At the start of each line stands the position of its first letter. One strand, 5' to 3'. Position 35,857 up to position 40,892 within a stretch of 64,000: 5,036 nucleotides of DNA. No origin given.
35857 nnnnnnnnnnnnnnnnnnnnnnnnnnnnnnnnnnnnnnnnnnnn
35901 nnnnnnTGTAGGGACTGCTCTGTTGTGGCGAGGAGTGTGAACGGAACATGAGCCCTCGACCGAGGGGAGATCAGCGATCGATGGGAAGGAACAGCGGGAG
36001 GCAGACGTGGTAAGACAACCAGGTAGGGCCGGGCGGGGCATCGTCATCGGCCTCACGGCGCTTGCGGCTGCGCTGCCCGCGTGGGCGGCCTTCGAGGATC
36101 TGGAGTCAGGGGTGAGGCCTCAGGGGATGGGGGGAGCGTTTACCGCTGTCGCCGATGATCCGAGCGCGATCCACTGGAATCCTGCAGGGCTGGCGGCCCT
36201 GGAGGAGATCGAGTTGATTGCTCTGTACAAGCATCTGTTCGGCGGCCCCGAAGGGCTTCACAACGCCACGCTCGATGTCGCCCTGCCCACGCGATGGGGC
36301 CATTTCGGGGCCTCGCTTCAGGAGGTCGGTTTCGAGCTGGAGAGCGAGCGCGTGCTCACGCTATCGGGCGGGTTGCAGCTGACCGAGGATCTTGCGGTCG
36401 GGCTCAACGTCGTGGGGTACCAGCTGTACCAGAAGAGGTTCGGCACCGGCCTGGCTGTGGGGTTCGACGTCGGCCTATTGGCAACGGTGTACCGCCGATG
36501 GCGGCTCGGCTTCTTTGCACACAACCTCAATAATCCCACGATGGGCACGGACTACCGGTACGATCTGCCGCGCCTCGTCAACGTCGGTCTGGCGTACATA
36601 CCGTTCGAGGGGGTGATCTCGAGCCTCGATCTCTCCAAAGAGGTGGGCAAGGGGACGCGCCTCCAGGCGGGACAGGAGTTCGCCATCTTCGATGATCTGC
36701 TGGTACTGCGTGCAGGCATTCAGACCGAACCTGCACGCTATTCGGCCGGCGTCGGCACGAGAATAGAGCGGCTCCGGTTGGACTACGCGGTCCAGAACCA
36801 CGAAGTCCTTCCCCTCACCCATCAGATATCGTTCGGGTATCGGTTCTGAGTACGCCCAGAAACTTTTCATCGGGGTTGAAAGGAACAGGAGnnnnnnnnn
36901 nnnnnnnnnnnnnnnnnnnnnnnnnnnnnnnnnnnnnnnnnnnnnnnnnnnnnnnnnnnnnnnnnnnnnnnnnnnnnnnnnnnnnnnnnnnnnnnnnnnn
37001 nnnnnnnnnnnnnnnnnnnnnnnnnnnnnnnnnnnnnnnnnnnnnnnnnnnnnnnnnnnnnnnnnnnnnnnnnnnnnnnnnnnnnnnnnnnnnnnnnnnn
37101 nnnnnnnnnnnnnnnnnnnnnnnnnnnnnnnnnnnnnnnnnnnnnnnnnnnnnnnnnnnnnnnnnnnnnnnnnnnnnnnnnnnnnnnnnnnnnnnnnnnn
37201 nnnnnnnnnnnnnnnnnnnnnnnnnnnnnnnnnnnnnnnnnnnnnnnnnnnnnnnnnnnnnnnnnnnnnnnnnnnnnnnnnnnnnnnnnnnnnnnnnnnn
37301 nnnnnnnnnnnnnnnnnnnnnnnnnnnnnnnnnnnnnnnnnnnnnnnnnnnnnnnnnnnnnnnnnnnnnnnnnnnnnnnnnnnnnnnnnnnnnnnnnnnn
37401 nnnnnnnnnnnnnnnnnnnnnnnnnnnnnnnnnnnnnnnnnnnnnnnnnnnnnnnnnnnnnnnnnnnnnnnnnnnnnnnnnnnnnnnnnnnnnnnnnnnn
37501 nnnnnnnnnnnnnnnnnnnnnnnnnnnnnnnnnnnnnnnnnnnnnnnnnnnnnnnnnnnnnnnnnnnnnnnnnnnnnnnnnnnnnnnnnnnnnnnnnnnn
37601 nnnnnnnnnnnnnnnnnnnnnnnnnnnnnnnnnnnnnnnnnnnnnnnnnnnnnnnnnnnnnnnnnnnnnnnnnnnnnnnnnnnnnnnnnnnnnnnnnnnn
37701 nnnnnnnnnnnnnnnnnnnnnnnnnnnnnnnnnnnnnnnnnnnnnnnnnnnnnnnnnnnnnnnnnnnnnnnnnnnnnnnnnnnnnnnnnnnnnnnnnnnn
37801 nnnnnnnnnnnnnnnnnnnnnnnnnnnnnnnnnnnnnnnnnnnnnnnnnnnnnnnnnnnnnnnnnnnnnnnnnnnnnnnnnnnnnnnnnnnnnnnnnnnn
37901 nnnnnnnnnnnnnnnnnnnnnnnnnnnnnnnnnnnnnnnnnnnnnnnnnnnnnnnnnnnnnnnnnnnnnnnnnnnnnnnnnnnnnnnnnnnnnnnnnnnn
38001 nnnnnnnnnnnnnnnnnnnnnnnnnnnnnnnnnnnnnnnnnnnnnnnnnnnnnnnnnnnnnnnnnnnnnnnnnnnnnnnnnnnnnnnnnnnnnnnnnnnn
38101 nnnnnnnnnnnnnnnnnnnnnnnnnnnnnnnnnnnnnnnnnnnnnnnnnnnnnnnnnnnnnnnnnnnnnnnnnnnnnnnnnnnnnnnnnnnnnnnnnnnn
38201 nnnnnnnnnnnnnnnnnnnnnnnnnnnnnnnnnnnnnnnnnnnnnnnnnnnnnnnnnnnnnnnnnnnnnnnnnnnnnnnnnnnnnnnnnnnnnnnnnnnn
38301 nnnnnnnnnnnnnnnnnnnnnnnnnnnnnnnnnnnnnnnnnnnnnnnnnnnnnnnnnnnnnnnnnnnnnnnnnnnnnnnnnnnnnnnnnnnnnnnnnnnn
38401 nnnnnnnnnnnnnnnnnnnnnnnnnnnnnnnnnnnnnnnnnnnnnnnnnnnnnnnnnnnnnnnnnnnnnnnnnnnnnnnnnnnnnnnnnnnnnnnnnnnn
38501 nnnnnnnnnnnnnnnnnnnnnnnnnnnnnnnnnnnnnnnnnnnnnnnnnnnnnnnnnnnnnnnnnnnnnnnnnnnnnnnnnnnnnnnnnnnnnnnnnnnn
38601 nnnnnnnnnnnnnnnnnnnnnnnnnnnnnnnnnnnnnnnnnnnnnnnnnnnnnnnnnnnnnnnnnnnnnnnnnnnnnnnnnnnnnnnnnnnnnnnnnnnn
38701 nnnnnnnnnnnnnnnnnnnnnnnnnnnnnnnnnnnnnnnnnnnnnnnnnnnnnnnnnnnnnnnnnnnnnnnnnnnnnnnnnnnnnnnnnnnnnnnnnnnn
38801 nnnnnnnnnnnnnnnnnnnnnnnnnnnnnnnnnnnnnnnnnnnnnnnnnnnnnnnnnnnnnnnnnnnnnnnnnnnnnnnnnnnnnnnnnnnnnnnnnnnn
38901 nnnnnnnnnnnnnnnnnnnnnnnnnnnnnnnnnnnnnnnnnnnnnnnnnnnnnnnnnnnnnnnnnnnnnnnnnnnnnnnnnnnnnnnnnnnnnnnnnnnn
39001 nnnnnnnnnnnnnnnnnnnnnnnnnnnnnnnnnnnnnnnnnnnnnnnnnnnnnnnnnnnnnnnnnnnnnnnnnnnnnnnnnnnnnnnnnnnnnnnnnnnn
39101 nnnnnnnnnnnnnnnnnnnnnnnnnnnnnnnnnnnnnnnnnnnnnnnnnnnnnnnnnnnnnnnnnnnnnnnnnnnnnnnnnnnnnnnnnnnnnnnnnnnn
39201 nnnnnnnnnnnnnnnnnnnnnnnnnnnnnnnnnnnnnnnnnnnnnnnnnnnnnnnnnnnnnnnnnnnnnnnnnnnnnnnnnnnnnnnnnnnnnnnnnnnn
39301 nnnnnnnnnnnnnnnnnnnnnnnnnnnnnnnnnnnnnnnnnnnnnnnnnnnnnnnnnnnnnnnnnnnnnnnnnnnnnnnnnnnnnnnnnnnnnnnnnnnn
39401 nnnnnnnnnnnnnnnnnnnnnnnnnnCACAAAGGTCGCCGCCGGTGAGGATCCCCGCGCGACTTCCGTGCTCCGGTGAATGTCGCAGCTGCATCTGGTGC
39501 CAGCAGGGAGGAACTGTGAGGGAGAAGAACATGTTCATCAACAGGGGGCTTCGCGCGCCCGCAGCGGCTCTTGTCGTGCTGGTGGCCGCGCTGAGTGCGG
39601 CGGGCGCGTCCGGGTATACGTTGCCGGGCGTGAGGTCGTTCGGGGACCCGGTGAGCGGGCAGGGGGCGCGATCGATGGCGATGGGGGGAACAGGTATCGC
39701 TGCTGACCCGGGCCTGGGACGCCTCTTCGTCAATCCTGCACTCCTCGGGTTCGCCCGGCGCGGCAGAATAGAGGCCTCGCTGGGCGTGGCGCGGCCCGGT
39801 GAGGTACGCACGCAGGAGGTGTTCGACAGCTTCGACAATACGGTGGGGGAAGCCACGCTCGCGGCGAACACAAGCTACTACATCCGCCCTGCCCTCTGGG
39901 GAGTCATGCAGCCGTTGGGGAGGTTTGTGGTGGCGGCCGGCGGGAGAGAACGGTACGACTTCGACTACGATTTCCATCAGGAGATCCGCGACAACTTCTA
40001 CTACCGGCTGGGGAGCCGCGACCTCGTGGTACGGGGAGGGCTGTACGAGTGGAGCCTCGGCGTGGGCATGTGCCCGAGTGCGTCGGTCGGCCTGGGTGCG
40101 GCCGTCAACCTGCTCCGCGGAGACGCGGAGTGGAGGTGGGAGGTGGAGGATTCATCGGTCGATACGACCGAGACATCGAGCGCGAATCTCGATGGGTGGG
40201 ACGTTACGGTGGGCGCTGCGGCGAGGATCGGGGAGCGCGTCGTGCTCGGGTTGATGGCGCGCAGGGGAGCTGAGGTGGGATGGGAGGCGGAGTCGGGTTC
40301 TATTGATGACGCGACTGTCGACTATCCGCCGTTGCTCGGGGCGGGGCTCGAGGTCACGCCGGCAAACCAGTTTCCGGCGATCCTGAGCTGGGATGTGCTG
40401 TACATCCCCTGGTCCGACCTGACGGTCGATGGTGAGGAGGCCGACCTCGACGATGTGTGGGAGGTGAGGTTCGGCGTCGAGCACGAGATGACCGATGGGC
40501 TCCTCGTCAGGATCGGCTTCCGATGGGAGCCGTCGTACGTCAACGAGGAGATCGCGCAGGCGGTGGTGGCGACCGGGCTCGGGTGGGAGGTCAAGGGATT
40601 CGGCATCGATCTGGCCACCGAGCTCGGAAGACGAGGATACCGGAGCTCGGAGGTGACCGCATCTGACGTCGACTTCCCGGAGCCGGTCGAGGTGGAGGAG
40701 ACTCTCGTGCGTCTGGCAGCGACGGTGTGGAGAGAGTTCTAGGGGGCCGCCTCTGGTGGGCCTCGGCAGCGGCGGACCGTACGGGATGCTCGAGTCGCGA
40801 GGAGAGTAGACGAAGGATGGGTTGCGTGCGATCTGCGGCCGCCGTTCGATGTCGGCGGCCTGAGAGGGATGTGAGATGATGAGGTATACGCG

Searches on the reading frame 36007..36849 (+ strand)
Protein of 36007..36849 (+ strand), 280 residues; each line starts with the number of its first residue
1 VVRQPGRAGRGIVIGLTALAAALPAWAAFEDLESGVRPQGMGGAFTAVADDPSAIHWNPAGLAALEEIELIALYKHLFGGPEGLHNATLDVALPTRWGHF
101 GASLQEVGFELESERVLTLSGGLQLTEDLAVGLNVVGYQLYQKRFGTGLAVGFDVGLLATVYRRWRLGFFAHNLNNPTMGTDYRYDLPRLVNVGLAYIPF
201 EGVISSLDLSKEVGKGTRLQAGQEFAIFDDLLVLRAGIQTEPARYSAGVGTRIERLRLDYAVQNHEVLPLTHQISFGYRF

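Call 8: search_protein_families(library=pfam, proteins=[window:36007-36849:+], max_evalue=0.001)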
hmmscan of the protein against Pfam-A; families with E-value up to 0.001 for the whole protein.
window:36007-36849:+ (280 aa): 2 families
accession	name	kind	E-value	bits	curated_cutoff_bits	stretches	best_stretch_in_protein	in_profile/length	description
PF03687.19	UPF0164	-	1.9e-06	27.4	21.4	1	32-92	46-103/325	Uncharacterised protein family (UPF0164)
PF13729.12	TraF_2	-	0.00022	21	25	1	141-204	186-258/264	F plasmid transfer operon, TraF, protein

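Call 35: search_protein_families(library=pfam, proteins=[window:36007-36849:+], max_evalue=5)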
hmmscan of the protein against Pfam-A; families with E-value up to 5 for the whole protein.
window:36007-36849:+ (280 aa): 3 families
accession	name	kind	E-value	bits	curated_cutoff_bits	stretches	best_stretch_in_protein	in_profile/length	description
PF03687.19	UPF0164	-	1.9e-06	27.4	21.4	1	32-92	46-103/325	Uncharacterised protein family (UPF0164)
PF13729.12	TraF_2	-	0.00022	21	25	1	141-204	186-258/264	F plasmid transfer operon, TraF, protein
PF03349.22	Toluene_X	-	0.001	18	29.7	1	40-70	22-55/421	Outer membrane protein transport protein (OMPP1/FadL/TodX)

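Call 37: search_protein_families(library=ncbifam, proteins=[window:36007-36849:+], max_evalue=0.1)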
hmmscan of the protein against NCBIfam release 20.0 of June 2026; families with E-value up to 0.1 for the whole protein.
window:36007-36849:+ (280 aa): 5 families
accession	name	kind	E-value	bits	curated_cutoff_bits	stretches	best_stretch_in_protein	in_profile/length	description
NF033709.1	PorV_fam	subfamily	3.4e-15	56.5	90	1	32-280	9-326/326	PorV/PorQ family protein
NF052325.1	PorVQ2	equivalog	1.1e-08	34.4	325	1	33-80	33-81/354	putative type IX sorting system protein PorV2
NF033711.1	T9SS_PorQ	equivalog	0.00018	20.7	220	0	222-278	286-333/335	type IX secretion system protein PorQ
NF050080.1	pilus_FilD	exception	0.018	13.4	970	1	30-69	23-62/549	putative pilus system OmpP1/FadL family transporter FilD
NF033710.1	T9SS_OM_PorV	equivalog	0.081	12.1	250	0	31-67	30-66/367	type IX secretion system outer membrane channel protein PorV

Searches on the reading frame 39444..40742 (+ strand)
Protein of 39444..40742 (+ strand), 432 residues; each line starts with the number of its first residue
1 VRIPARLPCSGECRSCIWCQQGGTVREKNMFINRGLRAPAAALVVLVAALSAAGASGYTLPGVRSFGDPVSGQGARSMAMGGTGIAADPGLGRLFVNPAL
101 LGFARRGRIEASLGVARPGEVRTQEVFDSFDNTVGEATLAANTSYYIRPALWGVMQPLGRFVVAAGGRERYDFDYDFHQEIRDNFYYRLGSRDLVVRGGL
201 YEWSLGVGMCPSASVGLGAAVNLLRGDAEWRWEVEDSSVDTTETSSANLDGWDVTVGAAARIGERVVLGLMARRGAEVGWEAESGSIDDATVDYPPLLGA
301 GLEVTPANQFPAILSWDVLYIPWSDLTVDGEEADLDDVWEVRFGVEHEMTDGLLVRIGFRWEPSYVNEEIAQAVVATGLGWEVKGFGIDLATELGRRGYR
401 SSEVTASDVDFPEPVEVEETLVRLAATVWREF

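Call 8: search_protein_families(library=pfam, proteins=[window:39444-40742:+], max_evalue=0.001)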
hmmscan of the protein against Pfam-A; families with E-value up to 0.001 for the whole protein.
window:39444-40742:+ (432 aa): 1 family
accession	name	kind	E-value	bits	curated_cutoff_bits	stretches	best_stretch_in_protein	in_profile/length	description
PF03349.22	Toluene_X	-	0.00068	18.7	29.7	0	71-118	19-64/421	Outer membrane protein transport protein (OMPP1/FadL/TodX)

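Call 35: search_protein_families(library=pfam, proteins=[window:39444-40742:+], max_evalue=5)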
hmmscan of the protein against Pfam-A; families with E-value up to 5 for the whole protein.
window:39444-40742:+ (432 aa): 1 family
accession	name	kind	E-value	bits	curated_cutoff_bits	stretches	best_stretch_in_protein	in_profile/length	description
PF03349.22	Toluene_X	-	0.00068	18.7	29.7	2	71-118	19-64/421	Outer membrane protein transport protein (OMPP1/FadL/TodX)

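Call 37: search_protein_families(library=ncbifam, proteins=[window:39444-40742:+], max_evalue=0.1)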
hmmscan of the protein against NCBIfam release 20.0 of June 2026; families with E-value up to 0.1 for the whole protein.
window:39444-40742:+ (432 aa): 3 families
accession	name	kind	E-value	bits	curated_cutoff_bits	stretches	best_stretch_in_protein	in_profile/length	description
NF053685.1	BamG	equivalog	5.3e-10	38.9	250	2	67-259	15-195/397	BamG family beta-barrel-assembly machinery protein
NF033709.1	PorV_fam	subfamily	2.2e-08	34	90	2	73-107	11-45/326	PorV/PorQ family protein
NF053558.1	BeeR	equivalog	0.069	12.1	530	0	368-415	282-329/349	BeeR family actin-like protein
